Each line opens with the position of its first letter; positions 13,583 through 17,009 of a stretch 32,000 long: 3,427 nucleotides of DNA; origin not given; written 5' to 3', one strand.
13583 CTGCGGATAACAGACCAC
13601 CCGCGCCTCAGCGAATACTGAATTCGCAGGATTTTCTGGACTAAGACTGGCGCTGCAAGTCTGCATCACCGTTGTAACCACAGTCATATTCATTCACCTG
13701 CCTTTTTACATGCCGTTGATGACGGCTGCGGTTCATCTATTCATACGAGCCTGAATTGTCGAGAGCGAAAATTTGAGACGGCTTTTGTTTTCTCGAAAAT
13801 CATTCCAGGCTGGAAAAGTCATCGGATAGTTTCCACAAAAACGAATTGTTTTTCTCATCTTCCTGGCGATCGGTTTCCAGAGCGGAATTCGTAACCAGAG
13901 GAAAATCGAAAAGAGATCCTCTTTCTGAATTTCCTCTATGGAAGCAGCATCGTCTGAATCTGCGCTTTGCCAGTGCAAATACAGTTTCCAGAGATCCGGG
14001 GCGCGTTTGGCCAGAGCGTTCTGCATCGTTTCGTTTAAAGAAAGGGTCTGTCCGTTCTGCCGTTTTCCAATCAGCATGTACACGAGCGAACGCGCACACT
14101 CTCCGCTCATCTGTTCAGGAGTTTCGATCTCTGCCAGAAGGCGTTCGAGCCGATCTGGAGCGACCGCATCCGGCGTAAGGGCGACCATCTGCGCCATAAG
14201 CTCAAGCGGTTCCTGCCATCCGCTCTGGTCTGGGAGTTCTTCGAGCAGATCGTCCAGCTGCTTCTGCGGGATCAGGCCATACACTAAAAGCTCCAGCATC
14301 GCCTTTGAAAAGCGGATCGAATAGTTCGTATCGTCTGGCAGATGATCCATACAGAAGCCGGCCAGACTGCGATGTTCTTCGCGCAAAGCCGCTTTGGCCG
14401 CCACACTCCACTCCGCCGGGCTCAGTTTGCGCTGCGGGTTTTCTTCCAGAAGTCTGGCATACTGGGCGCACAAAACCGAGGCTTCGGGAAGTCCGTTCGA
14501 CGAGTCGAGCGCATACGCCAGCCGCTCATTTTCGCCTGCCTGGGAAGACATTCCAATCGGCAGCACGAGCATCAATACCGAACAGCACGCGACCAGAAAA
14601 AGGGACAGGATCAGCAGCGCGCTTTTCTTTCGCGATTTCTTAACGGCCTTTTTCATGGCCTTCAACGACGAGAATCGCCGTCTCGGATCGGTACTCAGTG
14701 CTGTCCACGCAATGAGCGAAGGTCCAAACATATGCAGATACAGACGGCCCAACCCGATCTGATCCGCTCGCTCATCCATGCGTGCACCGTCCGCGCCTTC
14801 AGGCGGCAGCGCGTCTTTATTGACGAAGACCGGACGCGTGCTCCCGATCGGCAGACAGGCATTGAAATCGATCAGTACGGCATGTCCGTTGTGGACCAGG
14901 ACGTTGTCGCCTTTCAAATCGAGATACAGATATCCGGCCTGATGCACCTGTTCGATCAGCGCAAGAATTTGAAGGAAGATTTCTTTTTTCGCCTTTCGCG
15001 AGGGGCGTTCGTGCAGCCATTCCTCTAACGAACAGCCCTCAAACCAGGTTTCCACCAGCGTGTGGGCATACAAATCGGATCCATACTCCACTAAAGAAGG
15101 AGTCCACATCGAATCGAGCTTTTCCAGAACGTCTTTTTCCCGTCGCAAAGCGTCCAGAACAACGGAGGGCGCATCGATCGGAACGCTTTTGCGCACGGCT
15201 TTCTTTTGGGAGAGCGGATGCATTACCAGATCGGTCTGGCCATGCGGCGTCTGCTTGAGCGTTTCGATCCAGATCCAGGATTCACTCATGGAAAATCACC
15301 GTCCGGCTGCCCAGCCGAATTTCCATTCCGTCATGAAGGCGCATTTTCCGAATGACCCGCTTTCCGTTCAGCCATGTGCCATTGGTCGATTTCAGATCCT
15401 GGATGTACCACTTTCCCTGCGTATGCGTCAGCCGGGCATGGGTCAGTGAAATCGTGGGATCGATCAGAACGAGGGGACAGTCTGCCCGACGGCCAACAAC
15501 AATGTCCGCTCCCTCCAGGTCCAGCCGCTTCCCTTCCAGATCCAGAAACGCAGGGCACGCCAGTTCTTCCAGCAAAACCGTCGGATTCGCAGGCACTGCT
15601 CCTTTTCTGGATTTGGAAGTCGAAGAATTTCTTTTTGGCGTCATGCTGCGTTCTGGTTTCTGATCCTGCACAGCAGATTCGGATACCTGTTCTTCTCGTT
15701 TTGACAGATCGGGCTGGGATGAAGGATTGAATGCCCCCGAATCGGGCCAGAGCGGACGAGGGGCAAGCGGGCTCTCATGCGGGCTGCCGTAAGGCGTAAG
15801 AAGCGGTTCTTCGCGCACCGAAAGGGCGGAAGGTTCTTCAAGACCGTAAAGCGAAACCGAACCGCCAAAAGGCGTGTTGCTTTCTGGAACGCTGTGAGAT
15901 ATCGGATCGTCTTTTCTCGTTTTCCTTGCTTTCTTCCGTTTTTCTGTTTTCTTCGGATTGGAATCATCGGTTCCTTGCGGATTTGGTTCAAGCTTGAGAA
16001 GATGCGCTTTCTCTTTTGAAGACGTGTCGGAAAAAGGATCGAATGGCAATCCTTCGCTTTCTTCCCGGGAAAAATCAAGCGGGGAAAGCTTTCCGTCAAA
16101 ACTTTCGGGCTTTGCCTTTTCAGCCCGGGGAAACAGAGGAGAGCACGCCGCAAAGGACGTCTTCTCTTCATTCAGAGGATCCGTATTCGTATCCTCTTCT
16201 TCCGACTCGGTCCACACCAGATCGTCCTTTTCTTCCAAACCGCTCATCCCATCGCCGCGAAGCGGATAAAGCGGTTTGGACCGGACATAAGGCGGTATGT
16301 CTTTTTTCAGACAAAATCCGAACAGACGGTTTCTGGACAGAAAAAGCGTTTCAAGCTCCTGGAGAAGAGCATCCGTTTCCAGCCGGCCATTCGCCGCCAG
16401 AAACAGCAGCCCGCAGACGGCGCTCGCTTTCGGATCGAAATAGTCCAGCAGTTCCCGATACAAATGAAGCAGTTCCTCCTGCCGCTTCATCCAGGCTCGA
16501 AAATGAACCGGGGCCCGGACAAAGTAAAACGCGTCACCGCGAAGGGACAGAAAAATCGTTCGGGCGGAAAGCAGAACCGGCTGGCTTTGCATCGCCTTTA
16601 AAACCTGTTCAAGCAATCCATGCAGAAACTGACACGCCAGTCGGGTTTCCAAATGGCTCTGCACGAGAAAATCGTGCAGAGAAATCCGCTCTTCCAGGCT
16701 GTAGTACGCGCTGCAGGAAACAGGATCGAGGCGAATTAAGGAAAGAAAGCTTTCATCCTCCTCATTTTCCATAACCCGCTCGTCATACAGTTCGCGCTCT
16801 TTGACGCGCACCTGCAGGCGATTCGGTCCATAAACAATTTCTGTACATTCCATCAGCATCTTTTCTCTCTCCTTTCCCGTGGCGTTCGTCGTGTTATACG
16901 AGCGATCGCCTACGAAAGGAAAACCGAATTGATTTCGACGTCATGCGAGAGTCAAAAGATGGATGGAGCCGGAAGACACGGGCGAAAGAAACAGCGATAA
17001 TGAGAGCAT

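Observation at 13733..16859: EssB-position protein keeps kinase catalytic residues and is coupled to a canonical FHA protein: candidate phosphothreonine switch for a T7SS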

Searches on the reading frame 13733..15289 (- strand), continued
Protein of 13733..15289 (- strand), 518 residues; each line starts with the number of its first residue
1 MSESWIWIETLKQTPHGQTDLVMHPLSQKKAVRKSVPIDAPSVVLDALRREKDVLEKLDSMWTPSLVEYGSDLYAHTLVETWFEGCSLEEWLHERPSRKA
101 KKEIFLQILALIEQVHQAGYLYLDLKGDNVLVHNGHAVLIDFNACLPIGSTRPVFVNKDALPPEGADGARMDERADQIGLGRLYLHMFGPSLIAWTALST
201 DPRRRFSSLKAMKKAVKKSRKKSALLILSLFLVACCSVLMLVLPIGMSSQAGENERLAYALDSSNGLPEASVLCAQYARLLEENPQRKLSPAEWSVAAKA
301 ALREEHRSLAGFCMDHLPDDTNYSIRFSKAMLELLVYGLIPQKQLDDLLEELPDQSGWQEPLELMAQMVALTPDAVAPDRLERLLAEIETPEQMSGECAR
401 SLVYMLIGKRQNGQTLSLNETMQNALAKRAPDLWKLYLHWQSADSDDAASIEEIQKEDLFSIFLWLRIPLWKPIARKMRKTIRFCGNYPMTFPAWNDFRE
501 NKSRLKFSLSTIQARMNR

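Call 23: search_protein_families(library=pfam, alignment_id=A1, max_evalue=10)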
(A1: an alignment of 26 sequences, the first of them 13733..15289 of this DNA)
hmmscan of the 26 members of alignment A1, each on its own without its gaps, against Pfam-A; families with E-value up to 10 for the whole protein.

A. member 1, window:13733-15289:- (518 aa): 4 families
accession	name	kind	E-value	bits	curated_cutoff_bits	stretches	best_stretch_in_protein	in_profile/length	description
PF00069.31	Pkinase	-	3.4e-10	40.2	31.7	1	21-188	17-191/263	Protein kinase domain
PF06293.20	Kdo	-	0.00035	20.5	21.3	1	85-145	102-169/207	Lipopolysaccharide kinase (Kdo/WaaP) family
PF01163.29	RIO1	-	0.02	14.9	22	1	74-143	79-149/187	RIO domain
PF07714.23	PK_Tyr_Ser-Thr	-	0.2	11.4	23.1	1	43-140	43-143/258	Protein tyrosine and serine/threonine kinase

B. families by the number of members that match (of 26 scanned): 24 families
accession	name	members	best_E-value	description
PF00069.31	Pkinase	26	1.1e-22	Protein kinase domain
PF07714.23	PK_Tyr_Ser-Thr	26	3.6e-09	Protein tyrosine and serine/threonine kinase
PF06293.20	Kdo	26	1.4e-07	Lipopolysaccharide kinase (Kdo/WaaP) family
PF01163.29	RIO1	25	2.5e-07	RIO domain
PF01636.29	APH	17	0.00022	Phosphotransferase enzyme family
PF19974.5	TCAD9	14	0.0011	Ternary complex associated domain 9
PF03109.22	ABC1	11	4.7e-06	ABC1 atypical kinase-like domain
PF10163.14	EnY2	2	0.031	Transcription factor e(y)2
PF21809.3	Glyco_hydro_84_hel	2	0.079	Bacterial GH84, post-catalytic domain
PF07584.16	BatA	2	0.28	Aerotolerance regulator N-terminal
PF03810.25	IBN_N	1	0.01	Importin-beta N-terminal domain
PF13579.12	Glyco_trans_4_4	1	0.036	Glycosyl transferase 4-like domain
PF09681.16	Phage_rep_org_N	1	0.04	N-terminal phage replisome organiser (Phage_rep_org_N)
PF06176.17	WaaY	1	0.061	Lipopolysaccharide core biosynthesis protein (WaaY)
PF02854.25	MIF4G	1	0.061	MIF4G domain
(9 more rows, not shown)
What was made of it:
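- On Hanks-type Ser/Thr protein kinase (Pfam PF00069): 26 of 26 members hit, with a best E of 1e-22 (call 23).
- All 26 members hit Pkinase, with a best E of 1e-22 (call 23).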

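Call 32: predict_structure(alignment_id=A1)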
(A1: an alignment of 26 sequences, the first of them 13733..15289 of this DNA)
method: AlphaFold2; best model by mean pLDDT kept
length: 518 residues; sequences in the alignment: 26
mean_pLDDT: 80.0   pTM: 0.53
mean pLDDT of the five models: 80.0, 80.0, 79.8, 79.1, 79.0
residues with pLDDT >= 90: 247; 70-90: 148; 50-70: 34; < 50: 89
segments of 3 or more residues with pLDDT < 50: 243-265, 445-457, 468-513
pLDDT, mean of each block of 10 residues (from residue 1): 81 93 95 95 89 95 96 95 95 96 98 97 91 97 91 60 82 94 93 91 94 90 62 79 46 36 58 85 86 92 85 90 92 84 90 89 88 84 91 91 90 89 95 88 55 48 50 39 33 35 43 52
secondary structure, 60 per line:
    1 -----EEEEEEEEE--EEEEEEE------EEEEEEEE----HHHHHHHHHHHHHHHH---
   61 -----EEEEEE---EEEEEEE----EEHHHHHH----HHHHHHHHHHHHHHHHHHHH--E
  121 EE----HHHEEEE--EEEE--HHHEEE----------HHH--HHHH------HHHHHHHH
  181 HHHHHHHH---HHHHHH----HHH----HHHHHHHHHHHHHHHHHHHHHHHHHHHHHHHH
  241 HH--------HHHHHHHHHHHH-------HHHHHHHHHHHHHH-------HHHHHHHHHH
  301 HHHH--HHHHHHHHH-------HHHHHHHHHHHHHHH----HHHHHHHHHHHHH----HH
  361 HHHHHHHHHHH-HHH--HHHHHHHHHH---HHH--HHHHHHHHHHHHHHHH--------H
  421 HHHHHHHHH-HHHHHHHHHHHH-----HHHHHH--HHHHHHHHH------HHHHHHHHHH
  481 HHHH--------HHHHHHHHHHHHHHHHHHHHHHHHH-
elements in order: E6-14 E17-23 E30-37 H42-57 E66-71 E75-81 H88-93 H98-117 E120-122 E130-133 E136-139 E145-147 H163-166 H173-188 H192-197 H209-242 H251-262 H270-283 H291-304 H307-315 H323-337 H342-354 H359-371 H378-387 H396-411 H420-429 H431-442 H448-453 H456-464 H471-484 H493-517
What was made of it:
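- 14561..14617 (-): Single transmembrane helix (aa 225-243). AF2 models a helix at aa 209-242 (call 32).
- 13955..14506 (-): Extracytoplasmic all-helical domain (aa 262-445), specific to this family. AF2 pLDDT 85-92 (call 32).
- Checked: AF2 gives a confident kinase domain (pLDDT >90 over about aa 10-220) and a helical domain at aa 262-445 (call 32).
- AF2 models the kinase domain at pLDDT >90 (call 32). The topology is the same, and the extracytoplasmic domain is helical (call 32).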

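Call 36: fold_search(model_id=the predicted structure, library=pdb)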
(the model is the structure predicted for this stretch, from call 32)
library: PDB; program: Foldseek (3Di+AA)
matches with E <= 10: 2000; with E <= 0.001: 1979
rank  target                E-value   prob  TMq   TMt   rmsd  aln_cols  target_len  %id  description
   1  9ymt                  5.3e-11  1.00  0.35  0.64   4.1       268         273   18  Staphylococcus aureus serine/threonine kinase Stk1 with inhibitor GW779439X (released 2026-03-11)
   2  4d2w_D                2.9e-10  1.00  0.36  0.55   3.6       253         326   20  Structure of MELK in complex with inhibitors (released 2014-10-08)
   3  4eqm_A                4.4e-10  1.00  0.36  0.66   3.3       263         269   17  Structural analysis of Staphylococcus aureus serine/threonine kinase PknB (released 2012-06-27)
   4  5hvu_A                7.7e-10  1.00  0.32  0.41   7.8       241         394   17  Rho-associated protein kinase 1 (ROCK 1) in complex with a pyridine thiazole piperidine inhibitor (released 2017-02-08)
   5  4eqm_D                8.0e-10  1.00  0.37  0.68   4.2       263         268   17  Structural analysis of Staphylococcus aureus serine/threonine kinase PknB (released 2012-06-27)
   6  4d2t_D                8.8e-10  1.00  0.36  0.57   3.7       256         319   21  Structure of MELK in complex with inhibitors (released 2014-10-15)
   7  7uis_A                9.2e-10  1.00  0.36  0.66   3.7       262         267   18  Cocrystal structure of human CaMKII-alpha (CAMK2A)kinase domain and GluN2B(S1303D) (released 2022-04-06)
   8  7p6n_B                9.2e-10  1.00  0.32  0.43   8.0       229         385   20  ROCK2 IN COMPLEX WITH COMPOUND 12 (released 2022-07-27)
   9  5hvu_B                1.2e-09  1.00  0.29  0.37   9.0       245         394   17  Rho-associated protein kinase 1 (ROCK 1) in complex with a pyridine thiazole piperidine inhibitor (released 2017-02-08)
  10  4yzb_B                1.3e-09  1.00  0.36  0.40  25.1       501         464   16  CDPK1 from Eimeria tenella in complex with inhibitor UW1521 (released 2016-04-06)
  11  8x8x_A                1.5e-09  1.00  0.31  0.42   8.1       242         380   18  Crystal structure of ROCK2 with GNS-2591 inhibitor (released 2024-12-04)
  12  8uoi                  1.5e-09  1.00  0.37  0.58   4.2       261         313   17  Crystal structure of human NUAK1-MARK3 kinase domain chimera bound with small molecule inhibitor #65 (released 2024-10-23)
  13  8x92_A                1.5e-09  1.00  0.31  0.41   8.0       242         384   19  Crystal structure of ROCK2 with GNS-2666 inhibitor (released 2024-12-04)
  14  5wne_C                1.5e-09  1.00  0.30  0.40   8.8       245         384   18  X-RAY CO-STRUCTURE OF RHO-ASSOCIATED PROTEIN KINASE (ROCK1) WITH A HIGHLY SELECTIVE INHIBITOR (released 2018-08-01)
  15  7p6n_G                1.6e-09  1.00  0.32  0.42   8.1       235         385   19  ROCK2 IN COMPLEX WITH COMPOUND 12 (released 2022-07-27)
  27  5xka_A                2.1e-09  1.00  0.34  0.65   4.4       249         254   20  Crystal structure of M.tuberculosis PknI kinase domain (released 2018-05-16)
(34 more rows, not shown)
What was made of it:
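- On Hanks-type Ser/Thr protein kinase (Pfam PF00069): Foldseek PDB hits Stk1 9ymt (E 5e-11), PknB 4eqm and PknI 5xka (call 36).
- The Foldseek top hits are S. aureus Stk1 and PknB (9ymt, 4eqm), M. tuberculosis PknI, MELK and CaMKII, at E 5e-11 to 3e-9 (call 36). The structural neighbours of the kinase are Stk1 and PknB (call 36).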

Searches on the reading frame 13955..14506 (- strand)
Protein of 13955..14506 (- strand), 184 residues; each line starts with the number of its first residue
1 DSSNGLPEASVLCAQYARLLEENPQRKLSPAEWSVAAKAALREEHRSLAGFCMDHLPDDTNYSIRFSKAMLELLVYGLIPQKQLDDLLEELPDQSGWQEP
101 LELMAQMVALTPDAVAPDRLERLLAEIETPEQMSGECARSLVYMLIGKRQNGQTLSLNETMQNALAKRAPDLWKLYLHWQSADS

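Call 70: search_protein_representatives(alignment_id=A2)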
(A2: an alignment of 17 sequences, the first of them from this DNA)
Query: 17 sequences, 184 profile positions. Proteins with E-value up to 0.001 (for the whole library): 20; up to 1e-10: 14; up to 1e-30: 12. The best 20 are listed.
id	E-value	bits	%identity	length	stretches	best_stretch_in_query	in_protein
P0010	1.4e-59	217.1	-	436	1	3-179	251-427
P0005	8.6e-59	214.6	-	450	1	5-182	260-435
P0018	6.3e-58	211.8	-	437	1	2-180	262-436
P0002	9.2e-56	204.7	-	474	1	2-182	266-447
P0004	1.7e-55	203.8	-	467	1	2-183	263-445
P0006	3.3e-55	202.9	-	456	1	1-182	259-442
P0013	3.7e-53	196.2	-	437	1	4-180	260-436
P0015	1.8e-49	184.2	-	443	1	2-181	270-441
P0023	7.5e-46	172.4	-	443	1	8-183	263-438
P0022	1.3e-38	148.8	-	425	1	7-181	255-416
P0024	5.3e-38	146.8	-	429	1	2-183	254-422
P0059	1.1e-31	126.2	-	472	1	12-180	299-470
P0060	1.6e-24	102.9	-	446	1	6-179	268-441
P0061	2.7e-16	76.0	-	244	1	9-141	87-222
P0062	5.1e-08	49.1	-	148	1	47-180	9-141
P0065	1.9e-05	40.7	-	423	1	38-176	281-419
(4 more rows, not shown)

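Call 72: find_encoding_contigs(protein=P0059, flank=10000, max_places=2)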
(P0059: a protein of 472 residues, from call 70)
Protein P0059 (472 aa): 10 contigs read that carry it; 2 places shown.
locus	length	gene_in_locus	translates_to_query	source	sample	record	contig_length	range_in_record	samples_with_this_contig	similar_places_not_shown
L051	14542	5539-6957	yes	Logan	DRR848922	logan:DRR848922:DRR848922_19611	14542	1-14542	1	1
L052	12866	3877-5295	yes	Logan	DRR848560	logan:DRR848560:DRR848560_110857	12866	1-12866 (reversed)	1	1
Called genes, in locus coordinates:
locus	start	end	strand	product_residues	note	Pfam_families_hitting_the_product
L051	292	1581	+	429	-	-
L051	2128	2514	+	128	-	-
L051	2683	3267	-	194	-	-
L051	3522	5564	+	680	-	PF16697:Yop-YscD_cpl, PF00498:FHA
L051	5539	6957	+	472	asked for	PF00069:Pkinase, PF07714:PK_Tyr_Ser-Thr (weak)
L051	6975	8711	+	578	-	-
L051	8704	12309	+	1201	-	PF01580:FtsK_SpoIIIE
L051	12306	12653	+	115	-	-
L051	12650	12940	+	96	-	PF06013:WXG100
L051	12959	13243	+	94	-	PF06013:WXG100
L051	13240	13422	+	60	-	-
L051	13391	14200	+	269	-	-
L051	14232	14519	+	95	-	PF13780:DUF4176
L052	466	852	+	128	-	-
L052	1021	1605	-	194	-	-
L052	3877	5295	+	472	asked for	PF00069:Pkinase, PF07714:PK_Tyr_Ser-Thr (weak)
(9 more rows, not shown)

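Call 73: find_encoding_contigs(protein=P0065, flank=10000, max_places=2)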
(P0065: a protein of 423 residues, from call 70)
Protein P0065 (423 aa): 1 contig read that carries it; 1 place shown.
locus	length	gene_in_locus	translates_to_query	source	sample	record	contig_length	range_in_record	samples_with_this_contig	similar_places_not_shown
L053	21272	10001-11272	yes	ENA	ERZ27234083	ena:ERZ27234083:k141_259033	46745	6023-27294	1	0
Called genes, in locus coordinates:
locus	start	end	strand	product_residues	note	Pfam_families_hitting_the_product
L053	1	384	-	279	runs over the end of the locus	PF01070:FMN_dh, PF00478:IMPDH (faint), PF01645:Glu_synthase (faint)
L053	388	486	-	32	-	-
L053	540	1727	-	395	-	PF00753:Lactamase_B (weak), PF19583:ODP, PF12706:Lactamase_B_2 (faint), PF00258:Flavodoxin_1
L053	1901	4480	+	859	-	PF02861:Clp_N, PF23569:NBD_SMAX1, PF00004:AAA, PF17871:AAA_lid_9, PF00004:AAA, PF07724:AAA_2, PF07728:AAA_5, PF10431:ClpB_D2-small, +8 more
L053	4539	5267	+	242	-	PF02146:SIR2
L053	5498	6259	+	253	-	PF14200:RicinB_lectin_2 (faint)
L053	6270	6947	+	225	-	PF04029:2-ph_phosp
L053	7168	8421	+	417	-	-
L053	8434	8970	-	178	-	-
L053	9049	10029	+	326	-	PF16697:Yop-YscD_cpl, PF00498:FHA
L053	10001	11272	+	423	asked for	PF00069:Pkinase, PF01163:RIO1 (faint), PF07714:PK_Tyr_Ser-Thr (weak)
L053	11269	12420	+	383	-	-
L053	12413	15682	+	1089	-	PF00498:FHA, PF01580:FtsK_SpoIIIE, PF12846:AAA_10 (faint)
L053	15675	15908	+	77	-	-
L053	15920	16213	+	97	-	PF06013:WXG100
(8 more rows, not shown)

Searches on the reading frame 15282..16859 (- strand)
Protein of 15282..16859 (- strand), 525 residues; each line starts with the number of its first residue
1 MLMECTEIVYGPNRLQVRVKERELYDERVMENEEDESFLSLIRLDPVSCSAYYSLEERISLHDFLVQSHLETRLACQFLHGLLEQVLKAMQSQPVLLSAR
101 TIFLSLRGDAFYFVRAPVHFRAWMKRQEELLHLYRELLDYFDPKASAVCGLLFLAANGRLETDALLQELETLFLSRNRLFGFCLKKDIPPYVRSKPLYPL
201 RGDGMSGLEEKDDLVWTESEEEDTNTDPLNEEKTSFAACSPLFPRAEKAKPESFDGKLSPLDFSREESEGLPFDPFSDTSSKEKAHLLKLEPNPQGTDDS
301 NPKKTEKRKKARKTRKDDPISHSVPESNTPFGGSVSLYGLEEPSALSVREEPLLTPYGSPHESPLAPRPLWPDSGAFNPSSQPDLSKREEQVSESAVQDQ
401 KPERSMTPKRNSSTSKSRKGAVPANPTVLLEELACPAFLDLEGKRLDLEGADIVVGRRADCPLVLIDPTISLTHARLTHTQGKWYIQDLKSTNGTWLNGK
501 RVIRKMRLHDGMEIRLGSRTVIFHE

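Call 7: search_protein_families(library=pfam, max_evalue=1, proteins=[window:15282-16859:-])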
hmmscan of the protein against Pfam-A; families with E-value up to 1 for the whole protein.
window:15282-16859:- (525 aa): 3 families
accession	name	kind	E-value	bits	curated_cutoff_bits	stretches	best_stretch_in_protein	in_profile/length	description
PF00498.31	FHA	-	3.2e-20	72.8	20.7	1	453-517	1-67/67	FHA domain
PF16697.10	Yop-YscD_cpl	-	4.5e-14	52.9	33.2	1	442-521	8-88/94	Inner membrane component of T3SS, cytoplasmic domain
PF19909.4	DUF6382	-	0.00024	21.3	26.7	1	21-145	18-144/163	Domain of unknown function (DUF6382)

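Call 8: search_protein_families(library=ncbifam, max_evalue=1, proteins=[window:15282-16859:-])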
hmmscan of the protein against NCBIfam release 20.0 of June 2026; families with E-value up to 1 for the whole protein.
window:15282-16859:- (525 aa): 6 families
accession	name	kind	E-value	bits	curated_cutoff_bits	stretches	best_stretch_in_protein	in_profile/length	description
NF049868.1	FhaB_Rv0019c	equivalog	5.8e-23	81.7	125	1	401-520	46-155/158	FHA domain-containing protein FhaB/FipA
TIGR03354.1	VI_FHA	hypoth_equivalog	6.8e-11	42.6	120.25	1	448-518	21-96/420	type VI secretion system-associated FHA domain protein TagH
NF052573.1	HisKinEspAMyxo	equivalog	2e-10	39.4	1400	1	434-522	32-117/755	serine histidine kinase EspA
NF041660.2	oxygluDhInhib_OdhI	equivalog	1.6e-07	31.3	200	1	443-523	48-127/130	oxoglutarate dehydrogenase inhibitor Odhl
NF033760.1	gliding_GltG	equivalog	8.6e-07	27.9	650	1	453-521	26-94/650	adventurous gliding motility protein GltG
NF052403.1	ESX1TransRegEspM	equivalog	0.00051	19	550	1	446-518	24-94/367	ESX-1 type VII secretion system transcriptional regulator EspM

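Call 43: find_homologous_proteins(query=window:15282-16859:-, max_evalue=0.00001)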
Query window:15282-16859:- (525 aa): 20 proteins with E <= 0.00001 among 8000 candidates.
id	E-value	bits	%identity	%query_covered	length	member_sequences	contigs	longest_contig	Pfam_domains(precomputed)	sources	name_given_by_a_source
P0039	0.0e+0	1162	98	100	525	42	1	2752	PF00498.32,PF16697.11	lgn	-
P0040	5.9e-295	997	85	100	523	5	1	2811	PF00498.32,PF16697.11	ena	-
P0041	3.7e-55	206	58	17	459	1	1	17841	PF00498.32,PF16697.11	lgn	-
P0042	6.4e-25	106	26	94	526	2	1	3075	PF00498.32,PF16697.11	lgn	-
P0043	9.4e-15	72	39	14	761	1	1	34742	PF00498.32,PF01061.30,PF00005.34,PF16697.11,PF13555.13,PF02463.26,PF12698.14,PF13304.13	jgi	jgi:ABC-type multidrug transport system ATPase subunit/pSer/pThr/pTyr-binding forkhead associated (F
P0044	6.0e-12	63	46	10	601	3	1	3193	PF13365.13,PF00498.32,PF16697.11,PF00089.33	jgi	-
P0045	9.6e-12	62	36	13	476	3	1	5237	PF00498.32,PF16697.11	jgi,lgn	jgi:pSer/pThr/pTyr-binding forkhead associated (FHA) protein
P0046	1.4e-9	55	34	16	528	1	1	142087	PF00498.32,PF16697.11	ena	-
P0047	5.9e-9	53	41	15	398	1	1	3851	PF00498.32,PF16697.11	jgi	jgi:pSer/pThr/pTyr-binding forkhead associated (FHA) protein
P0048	2.1e-8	51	35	16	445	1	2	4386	PF00498.32,PF16697.11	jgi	jgi:pSer/pThr/pTyr-binding forkhead associated (FHA) protein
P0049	4.7e-8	50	34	19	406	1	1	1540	PF00498.32,PF16697.11,PF00211.26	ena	-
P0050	6.7e-8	50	32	22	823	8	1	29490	PF00498.32,PF01061.30,PF00005.34,PF16697.11,PF13304.13,PF13191.13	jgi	-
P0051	2.0e-7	48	39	19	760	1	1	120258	PF00498.32,PF01061.30,PF00005.34,PF16697.11,PF13555.13,PF12698.14,PF13304.13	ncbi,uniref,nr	ncbi:MAG: ATP-binding cassette domain-containing protein [Thiohalocapsa sp.]|uniref:ATP-binding cass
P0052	2.2e-7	48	51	13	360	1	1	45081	PF13503.12,PF00498.32,PF16697.11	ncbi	-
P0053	2.2e-7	48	38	16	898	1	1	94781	PF00498.32,PF16697.11,PF05362.20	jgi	jgi:pSer/pThr/pTyr-binding forkhead associated (FHA) protein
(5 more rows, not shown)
